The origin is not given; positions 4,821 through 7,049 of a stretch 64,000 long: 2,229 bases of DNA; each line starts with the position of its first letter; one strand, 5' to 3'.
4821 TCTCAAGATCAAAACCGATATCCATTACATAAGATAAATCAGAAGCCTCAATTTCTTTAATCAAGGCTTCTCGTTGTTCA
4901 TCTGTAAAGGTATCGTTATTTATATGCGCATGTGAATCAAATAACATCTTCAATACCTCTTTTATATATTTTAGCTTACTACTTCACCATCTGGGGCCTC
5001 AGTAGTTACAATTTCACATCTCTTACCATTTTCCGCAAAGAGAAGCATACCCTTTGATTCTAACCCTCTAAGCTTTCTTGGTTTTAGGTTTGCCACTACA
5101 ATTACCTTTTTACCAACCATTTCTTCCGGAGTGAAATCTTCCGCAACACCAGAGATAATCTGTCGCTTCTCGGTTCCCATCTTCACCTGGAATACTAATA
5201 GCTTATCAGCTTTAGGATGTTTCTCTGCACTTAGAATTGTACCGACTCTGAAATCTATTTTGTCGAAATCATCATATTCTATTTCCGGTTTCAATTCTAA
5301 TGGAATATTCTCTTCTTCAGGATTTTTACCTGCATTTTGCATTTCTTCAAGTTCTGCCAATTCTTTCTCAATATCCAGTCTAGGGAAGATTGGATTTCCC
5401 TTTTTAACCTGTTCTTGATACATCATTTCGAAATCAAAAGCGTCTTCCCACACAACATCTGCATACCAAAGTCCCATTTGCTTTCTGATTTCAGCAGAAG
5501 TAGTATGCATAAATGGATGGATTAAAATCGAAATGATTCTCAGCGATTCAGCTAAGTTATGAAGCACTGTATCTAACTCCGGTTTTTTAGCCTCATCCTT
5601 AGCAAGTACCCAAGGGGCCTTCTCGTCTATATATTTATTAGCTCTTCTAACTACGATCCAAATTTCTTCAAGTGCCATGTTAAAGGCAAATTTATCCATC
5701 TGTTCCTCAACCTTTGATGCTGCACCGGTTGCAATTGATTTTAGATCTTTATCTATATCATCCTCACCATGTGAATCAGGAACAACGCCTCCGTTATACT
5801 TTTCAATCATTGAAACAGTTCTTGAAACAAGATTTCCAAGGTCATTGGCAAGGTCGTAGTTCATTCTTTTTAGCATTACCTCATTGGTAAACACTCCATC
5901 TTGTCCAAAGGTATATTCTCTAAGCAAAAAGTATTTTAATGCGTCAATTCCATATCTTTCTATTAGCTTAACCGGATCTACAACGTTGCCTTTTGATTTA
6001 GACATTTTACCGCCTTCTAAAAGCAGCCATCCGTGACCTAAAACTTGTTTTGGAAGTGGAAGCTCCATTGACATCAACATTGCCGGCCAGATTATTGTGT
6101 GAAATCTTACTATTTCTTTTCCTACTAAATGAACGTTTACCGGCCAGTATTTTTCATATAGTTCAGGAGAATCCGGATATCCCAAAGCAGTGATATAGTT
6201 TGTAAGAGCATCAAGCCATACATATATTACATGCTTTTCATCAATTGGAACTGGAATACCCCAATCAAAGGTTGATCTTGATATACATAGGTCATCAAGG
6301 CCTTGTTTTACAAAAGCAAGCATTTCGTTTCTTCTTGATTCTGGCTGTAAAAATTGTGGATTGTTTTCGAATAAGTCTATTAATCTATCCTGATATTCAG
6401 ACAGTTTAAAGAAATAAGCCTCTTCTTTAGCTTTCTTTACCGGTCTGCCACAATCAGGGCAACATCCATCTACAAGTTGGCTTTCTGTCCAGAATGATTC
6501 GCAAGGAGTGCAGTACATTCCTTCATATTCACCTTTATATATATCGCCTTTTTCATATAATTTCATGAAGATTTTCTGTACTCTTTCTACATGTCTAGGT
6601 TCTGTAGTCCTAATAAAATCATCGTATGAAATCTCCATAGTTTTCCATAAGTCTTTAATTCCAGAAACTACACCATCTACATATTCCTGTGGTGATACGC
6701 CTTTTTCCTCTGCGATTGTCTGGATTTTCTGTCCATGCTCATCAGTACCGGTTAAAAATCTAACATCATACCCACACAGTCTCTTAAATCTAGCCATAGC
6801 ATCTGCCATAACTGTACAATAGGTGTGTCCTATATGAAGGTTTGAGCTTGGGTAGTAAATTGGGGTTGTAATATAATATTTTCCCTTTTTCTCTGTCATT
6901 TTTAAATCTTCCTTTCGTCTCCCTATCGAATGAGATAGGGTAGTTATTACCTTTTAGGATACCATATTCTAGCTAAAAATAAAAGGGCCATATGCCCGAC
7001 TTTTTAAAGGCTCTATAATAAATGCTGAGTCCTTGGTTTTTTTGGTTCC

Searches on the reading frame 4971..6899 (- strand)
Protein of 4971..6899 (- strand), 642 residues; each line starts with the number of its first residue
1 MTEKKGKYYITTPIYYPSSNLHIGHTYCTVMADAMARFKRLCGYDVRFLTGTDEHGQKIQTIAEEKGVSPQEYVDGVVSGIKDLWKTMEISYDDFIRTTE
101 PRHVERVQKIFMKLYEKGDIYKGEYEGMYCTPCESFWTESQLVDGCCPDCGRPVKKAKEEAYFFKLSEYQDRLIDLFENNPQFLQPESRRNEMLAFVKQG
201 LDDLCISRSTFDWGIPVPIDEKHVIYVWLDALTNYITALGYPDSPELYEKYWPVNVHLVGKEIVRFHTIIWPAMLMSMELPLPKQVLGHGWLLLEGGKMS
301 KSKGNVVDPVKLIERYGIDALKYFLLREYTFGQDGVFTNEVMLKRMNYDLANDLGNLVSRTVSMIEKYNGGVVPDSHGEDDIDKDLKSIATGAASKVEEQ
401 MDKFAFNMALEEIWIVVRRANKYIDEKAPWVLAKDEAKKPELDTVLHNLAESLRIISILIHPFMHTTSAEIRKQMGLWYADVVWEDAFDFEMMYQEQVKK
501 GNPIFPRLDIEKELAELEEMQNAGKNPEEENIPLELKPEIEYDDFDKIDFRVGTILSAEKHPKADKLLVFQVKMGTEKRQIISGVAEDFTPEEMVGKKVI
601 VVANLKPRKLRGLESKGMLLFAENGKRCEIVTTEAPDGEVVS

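Call 62: search_protein_families(library=pfam, proteins=[window:4971-6899:-], max_evalue=0.000001)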
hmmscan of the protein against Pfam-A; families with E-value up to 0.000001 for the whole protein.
window:4971-6899:- (642 aa): 5 families
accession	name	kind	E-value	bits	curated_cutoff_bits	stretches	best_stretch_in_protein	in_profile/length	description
PF09334.17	tRNA-synt_1g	-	6.3e-118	394.4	20.1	2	157-361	179-390/391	tRNA synthetases class I (M)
PF00133.28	tRNA-synt_1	-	7.3e-35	121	22.7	2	3-219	20-245/414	tRNA synthetases class I (I, L, M and V)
PF01588.26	tRNA_bind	-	1.4e-28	99.2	27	1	550-634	1-88/96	Putative tRNA binding domain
PF01406.26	tRNA-synt_1e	-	5.6e-13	49.4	27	1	4-126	8-127/301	tRNA synthetases class I (C) catalytic domain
PF08264.19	Anticodon_1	-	8e-07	29.5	25.1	0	388-473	6-88/148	Anticodon-binding domain of tRNA ligase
